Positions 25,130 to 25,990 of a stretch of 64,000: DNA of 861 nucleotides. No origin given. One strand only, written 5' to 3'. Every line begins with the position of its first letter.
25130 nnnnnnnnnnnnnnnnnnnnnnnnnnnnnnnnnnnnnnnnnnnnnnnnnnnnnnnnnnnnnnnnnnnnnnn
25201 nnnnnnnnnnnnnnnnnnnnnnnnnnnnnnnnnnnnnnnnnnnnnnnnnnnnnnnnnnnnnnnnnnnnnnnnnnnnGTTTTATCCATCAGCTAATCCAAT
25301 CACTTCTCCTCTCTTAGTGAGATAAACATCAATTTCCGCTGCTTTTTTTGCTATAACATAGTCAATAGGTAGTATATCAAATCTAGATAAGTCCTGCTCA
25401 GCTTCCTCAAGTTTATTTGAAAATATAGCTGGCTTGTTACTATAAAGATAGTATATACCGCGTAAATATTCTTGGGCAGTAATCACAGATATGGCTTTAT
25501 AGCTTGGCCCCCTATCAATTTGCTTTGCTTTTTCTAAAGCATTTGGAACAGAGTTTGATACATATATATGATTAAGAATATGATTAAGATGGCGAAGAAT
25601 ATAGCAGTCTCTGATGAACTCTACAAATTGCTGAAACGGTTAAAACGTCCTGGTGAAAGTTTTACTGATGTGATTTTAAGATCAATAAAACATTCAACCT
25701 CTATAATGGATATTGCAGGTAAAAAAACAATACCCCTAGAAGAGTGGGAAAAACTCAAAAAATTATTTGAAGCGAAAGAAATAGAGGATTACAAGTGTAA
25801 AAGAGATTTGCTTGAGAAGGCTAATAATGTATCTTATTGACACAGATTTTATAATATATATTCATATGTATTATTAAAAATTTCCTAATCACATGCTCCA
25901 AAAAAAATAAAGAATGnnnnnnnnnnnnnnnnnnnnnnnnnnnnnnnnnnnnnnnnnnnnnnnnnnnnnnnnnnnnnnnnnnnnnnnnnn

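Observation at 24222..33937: Mosaic segmental duplication joining gene fragments from both strands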

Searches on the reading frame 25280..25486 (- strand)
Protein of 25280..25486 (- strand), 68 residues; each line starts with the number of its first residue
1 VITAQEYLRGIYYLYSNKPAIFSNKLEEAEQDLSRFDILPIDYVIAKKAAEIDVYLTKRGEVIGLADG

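Call 7: search_protein_families(library=pfam, proteins=[window:25280-25486:-], max_evalue=0.01)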
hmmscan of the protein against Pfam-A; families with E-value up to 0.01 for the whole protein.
window:25280-25486:- (68 aa): 0 families

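Call 42: find_encoding_contigs(protein=window:25280-25486:-, flank=10000, max_places=10)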
Protein window:25280-25486:- (68 aa): no gene with exactly this product is on record in the collection.

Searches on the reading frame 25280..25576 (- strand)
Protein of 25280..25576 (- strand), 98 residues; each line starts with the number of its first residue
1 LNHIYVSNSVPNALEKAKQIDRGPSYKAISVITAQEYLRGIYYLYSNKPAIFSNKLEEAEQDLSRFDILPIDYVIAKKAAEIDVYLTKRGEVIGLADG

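Call 32: search_protein_families(library=pfam, proteins=[window:25280-25576:-], max_evalue=10)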
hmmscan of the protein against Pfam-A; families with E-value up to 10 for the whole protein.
window:25280-25576:- (98 aa): 4 families
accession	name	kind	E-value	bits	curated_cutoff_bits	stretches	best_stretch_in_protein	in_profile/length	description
PF01850.27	PIN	-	0.00014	22.9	23.6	1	15-84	19-85/120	PIN domain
PF13684.11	FakA-like_C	-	0.065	13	23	1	9-98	54-142/216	Fatty acid kinase subunit A-like, C-terminal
PF12827.12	Peroxin-22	-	0.066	13.5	26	1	16-66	52-104/110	Peroxisomal biogenesis protein family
PF01471.23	PG_binding_1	-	0.17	12.5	23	1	31-59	5-33/57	Putative peptidoglycan binding domain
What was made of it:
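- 25280..25567 (-): PIN (VapC-like) toxin remnant, codons 10-104 only. The C-terminal ~35 profile positions are missing in all strains examined. The first 9 codons have been removed by the inversion. Pfam PIN profile 19-85 of 120 for the window and 1-85 of 120 for L004 (call 32).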

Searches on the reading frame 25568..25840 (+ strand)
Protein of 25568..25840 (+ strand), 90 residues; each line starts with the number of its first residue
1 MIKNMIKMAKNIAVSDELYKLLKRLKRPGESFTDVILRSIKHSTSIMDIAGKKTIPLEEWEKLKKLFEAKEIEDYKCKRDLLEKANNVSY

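Call 7: search_protein_families(library=pfam, proteins=[window:25568-25840:+], max_evalue=0.01)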
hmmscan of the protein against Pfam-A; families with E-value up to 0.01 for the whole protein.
window:25568-25840:+ (90 aa): 1 family
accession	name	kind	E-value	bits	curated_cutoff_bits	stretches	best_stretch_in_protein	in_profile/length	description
PF02697.20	VAPB_antitox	-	7.7e-12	46.3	27.9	1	10-68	1-65/69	Putative antitoxin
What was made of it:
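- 25580..25840 (+): vapB antitoxin gene, copy A. The ORF is intact (86 aa; 90 aa if started at 25568). It is now separated from its upstream region and from PIN. PF02697 hit (call 7).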

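Call 32: search_protein_families(library=pfam, proteins=[L004:2189-2503:-, L004:2490-2750:-, L004:467-676:-], max_evalue=10)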
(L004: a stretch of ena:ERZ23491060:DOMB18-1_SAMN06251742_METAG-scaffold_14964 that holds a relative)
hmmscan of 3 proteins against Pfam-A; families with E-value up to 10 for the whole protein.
L004:2189-2503:- (104 aa): 5 families
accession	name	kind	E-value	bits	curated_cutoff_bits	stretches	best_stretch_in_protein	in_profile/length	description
PF01850.27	PIN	-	1.3e-07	32.7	23.6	1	2-90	1-85/120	PIN domain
PF12827.12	Peroxin-22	-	0.024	14.9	26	1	5-72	35-104/110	Peroxisomal biogenesis protein family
PF13684.11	FakA-like_C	-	0.052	13.4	23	1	14-104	56-142/216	Fatty acid kinase subunit A-like, C-terminal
PF14501.12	HATPase_c_5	-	0.19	12.1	22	1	6-41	4-38/102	GHKL domain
PF01471.23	PG_binding_1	-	0.23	12.1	23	1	37-65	5-33/57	Putative peptidoglycan binding domain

L004:2490-2750:- (86 aa): 3 families
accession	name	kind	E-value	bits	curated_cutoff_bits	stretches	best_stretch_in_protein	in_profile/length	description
PF02697.20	VAPB_antitox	-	1.3e-11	45.5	27.9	1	6-64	1-65/69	Putative antitoxin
PF24434.1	DUF7557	-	0.018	14.9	25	1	6-32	2-28/45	Family of unknown function (DUF7557)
PF17206.9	SeqA_N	-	0.062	13.1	23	1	6-34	2-30/36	SeqA protein N-terminal domain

L004:467-676:- (69 aa): 0 families

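Call 39: find_encoding_contigs(protein=window:25580-25840:+, flank=10000, max_places=10)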
Protein window:25580-25840:+ (86 aa): no gene with exactly this product is on record in the collection.
